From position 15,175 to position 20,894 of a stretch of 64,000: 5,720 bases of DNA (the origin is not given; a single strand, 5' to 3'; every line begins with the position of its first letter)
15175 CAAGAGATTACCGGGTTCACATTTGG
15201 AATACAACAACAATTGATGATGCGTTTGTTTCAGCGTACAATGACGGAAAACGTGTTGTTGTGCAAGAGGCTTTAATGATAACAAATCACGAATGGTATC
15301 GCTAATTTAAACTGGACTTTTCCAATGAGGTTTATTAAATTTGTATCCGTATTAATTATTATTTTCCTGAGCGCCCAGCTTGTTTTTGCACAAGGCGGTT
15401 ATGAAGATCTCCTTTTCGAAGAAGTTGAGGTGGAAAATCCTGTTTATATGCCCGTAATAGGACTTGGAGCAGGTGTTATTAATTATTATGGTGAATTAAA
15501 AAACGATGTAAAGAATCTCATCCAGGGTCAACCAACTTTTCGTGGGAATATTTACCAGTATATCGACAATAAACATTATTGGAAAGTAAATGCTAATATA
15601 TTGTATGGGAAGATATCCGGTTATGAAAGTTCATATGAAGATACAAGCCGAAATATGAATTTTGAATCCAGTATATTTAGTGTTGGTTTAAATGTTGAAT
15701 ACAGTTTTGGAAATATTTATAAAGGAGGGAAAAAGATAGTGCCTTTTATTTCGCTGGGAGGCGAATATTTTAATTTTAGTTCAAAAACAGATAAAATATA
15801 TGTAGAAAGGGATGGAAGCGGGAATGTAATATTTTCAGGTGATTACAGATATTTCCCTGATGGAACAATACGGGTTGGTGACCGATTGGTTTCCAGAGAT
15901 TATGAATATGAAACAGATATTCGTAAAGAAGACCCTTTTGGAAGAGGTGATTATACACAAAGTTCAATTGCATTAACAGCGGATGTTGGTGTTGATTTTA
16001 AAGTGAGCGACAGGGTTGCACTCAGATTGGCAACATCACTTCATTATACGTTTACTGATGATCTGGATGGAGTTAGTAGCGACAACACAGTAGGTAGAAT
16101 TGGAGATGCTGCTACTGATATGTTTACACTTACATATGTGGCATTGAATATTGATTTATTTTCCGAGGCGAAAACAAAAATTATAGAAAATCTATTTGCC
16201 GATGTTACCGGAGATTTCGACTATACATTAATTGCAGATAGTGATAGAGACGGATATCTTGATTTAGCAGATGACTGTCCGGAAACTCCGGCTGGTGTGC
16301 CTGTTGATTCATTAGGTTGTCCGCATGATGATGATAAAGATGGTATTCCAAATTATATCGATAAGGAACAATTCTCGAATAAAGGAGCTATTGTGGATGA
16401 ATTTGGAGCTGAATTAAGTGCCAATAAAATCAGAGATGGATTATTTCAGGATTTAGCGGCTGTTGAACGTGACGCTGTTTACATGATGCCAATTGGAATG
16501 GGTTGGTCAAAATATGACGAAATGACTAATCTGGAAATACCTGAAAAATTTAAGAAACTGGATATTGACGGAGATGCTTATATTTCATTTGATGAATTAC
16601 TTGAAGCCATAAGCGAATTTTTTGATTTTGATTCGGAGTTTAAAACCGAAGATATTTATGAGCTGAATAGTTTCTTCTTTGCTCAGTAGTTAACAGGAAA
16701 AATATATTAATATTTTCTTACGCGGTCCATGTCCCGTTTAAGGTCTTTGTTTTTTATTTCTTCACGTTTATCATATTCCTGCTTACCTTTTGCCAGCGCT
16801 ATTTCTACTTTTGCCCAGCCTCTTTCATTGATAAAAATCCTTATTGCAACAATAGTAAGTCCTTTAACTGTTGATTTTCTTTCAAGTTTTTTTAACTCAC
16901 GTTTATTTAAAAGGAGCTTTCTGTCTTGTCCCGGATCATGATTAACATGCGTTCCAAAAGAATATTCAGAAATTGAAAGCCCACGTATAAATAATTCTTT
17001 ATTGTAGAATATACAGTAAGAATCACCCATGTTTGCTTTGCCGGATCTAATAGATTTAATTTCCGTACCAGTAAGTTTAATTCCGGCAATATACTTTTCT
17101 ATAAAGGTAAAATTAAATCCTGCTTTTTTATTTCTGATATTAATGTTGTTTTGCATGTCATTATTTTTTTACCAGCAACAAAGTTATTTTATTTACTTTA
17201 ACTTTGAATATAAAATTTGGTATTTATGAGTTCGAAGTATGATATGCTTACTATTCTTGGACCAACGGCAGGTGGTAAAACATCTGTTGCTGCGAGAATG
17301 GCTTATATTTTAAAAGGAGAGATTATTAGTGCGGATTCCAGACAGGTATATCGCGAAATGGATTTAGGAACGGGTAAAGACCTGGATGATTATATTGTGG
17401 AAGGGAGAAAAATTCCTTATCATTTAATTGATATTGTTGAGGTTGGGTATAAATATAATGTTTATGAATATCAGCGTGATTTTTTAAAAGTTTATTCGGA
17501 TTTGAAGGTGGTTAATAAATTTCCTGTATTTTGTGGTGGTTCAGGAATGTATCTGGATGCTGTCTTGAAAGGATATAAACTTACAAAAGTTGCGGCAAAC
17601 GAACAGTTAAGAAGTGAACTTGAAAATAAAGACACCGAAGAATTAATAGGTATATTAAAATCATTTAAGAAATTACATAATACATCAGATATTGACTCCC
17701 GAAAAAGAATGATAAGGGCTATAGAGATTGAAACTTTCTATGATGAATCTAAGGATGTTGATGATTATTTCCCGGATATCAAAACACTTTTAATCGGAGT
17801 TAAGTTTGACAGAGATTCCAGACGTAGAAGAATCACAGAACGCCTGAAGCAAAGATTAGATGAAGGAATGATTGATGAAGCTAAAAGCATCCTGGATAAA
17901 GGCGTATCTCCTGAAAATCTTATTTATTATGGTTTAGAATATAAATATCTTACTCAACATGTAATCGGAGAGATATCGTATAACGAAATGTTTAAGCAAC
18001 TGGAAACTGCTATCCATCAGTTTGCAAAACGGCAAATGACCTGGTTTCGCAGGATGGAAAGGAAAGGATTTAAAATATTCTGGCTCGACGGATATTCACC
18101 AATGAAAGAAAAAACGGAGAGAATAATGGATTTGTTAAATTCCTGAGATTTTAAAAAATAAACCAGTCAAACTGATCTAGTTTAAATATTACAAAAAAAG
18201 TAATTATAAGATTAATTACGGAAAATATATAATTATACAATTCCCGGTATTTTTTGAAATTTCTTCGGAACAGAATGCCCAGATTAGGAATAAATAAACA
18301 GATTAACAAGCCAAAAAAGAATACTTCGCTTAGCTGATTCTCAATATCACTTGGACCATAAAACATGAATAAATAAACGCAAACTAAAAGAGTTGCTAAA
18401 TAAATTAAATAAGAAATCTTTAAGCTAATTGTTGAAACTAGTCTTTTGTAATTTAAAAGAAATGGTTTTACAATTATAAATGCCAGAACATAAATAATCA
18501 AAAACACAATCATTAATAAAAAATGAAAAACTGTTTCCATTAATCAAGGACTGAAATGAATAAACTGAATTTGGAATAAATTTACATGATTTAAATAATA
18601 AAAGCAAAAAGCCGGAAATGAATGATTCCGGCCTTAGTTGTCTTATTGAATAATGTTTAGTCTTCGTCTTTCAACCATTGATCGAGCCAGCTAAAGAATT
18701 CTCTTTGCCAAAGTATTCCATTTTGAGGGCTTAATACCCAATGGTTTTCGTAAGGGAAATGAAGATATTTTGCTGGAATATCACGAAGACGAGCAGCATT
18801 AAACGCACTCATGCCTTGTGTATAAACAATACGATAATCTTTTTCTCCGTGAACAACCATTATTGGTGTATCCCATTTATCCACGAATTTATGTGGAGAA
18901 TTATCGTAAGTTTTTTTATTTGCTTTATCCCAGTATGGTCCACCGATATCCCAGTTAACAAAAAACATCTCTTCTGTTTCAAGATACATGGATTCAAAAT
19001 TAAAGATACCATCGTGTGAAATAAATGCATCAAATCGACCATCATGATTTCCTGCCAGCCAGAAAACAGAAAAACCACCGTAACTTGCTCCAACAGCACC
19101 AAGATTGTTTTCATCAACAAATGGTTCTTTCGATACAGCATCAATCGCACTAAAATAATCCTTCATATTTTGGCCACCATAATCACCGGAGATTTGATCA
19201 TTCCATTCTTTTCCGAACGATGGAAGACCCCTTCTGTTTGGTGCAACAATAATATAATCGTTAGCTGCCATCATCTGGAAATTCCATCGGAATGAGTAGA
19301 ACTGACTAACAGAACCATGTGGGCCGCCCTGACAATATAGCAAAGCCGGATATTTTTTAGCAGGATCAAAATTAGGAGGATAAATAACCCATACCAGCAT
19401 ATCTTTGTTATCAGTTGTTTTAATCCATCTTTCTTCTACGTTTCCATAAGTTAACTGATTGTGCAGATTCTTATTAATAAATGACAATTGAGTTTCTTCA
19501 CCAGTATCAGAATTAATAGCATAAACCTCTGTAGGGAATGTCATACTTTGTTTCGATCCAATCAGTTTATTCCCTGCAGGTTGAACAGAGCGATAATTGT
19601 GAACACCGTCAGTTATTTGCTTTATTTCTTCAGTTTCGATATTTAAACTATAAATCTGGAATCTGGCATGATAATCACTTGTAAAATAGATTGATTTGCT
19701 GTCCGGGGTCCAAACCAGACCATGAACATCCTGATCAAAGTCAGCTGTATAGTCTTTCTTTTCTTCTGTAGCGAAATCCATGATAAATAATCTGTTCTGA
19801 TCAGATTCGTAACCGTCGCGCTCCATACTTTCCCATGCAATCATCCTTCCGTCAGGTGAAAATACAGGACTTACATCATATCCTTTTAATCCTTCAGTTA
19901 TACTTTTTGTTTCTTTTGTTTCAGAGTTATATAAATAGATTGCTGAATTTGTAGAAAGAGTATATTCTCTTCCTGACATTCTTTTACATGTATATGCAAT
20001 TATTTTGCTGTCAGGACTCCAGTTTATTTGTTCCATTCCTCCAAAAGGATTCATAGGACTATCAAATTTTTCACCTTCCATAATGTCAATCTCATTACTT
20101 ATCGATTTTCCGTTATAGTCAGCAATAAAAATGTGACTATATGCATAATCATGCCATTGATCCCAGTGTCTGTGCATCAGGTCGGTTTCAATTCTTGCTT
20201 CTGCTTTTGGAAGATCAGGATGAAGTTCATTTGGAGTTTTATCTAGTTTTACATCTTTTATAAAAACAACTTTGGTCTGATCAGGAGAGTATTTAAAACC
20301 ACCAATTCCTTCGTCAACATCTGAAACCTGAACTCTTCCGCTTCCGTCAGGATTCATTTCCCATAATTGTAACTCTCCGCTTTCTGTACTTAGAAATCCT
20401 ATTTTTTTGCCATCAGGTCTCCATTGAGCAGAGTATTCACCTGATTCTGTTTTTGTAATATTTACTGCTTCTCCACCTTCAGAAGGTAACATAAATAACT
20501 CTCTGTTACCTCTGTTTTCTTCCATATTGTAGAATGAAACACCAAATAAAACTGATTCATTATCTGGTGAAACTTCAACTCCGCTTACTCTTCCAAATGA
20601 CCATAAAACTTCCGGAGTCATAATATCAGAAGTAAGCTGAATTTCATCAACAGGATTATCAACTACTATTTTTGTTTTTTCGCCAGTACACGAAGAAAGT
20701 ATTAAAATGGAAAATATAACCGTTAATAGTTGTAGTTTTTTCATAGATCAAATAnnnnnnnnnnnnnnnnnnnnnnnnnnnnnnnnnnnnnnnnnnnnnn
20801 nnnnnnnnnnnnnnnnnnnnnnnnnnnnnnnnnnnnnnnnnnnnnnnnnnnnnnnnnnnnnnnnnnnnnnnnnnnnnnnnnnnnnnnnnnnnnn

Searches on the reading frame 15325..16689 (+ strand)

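Call 8: search_protein_families(library=pfam, max_evalue=0.00001, proteins=[window:15325-16689:+])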
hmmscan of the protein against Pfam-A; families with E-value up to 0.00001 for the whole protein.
window:15325-16689:+ (454 aa): 1 family
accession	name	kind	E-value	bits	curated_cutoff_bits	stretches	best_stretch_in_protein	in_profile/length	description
PF19573.5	DUF6089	-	4.9e-09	36.3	23.2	0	207-254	142-189/226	Domain of unknown function (DUF6089)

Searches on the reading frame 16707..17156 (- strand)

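Call 8: search_protein_families(library=pfam, max_evalue=0.00001, proteins=[window:16707-17156:-])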
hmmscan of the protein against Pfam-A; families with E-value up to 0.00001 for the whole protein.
window:16707-17156:- (149 aa): 1 family
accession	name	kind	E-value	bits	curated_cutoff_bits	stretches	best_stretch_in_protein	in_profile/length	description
PF01668.23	SmpB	-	1.9e-53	180.7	27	1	7-148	2-142/143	SmpB protein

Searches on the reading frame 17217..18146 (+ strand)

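Call 8: search_protein_families(library=pfam, max_evalue=0.00001, proteins=[window:17217-18146:+])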
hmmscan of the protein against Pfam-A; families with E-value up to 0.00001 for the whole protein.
window:17217-18146:+ (309 aa): 1 family
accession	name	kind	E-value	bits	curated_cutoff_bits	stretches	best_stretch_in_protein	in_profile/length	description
PF01715.23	IPPT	-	5.9e-56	190.3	23.6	1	43-279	1-242/243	IPP transferase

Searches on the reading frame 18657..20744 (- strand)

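Call 8: search_protein_families(library=pfam, max_evalue=0.00001, proteins=[window:18657-20744:-])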
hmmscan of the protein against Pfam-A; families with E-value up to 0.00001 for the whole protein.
window:18657-20744:- (695 aa): 7 families
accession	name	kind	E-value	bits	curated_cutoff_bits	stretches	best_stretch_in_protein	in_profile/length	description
PF00326.27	Peptidase_S9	-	1.3e-52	178.8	22.6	1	484-693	2-212/213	Prolyl oligopeptidase family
PF07676.18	PD40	-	3.3e-18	65.6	20.9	0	288-309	9-30/38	WD40-like Beta Propeller Repeat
PF00561.26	Abhydrolase_1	-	8.3e-09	35.9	25.8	0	466-588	1-103/245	alpha/beta hydrolase fold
PF25174.1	Beta-prop_THOC3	-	3.3e-08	33.3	305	0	262-387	64-177/272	THOC3 beta-propeller domain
PF00930.27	DPPIV_N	-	3.3e-06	26.5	22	0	259-304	15-59/354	Dipeptidyl peptidase IV (DPP IV) N-terminal region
PF00756.26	Esterase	-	4.7e-06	27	22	1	446-655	5-214/251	Putative esterase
PF02129.25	Peptidase_S15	-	5.4e-06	26.7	23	0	450-587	5-137/262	X-Pro dipeptidyl-peptidase (S15 family)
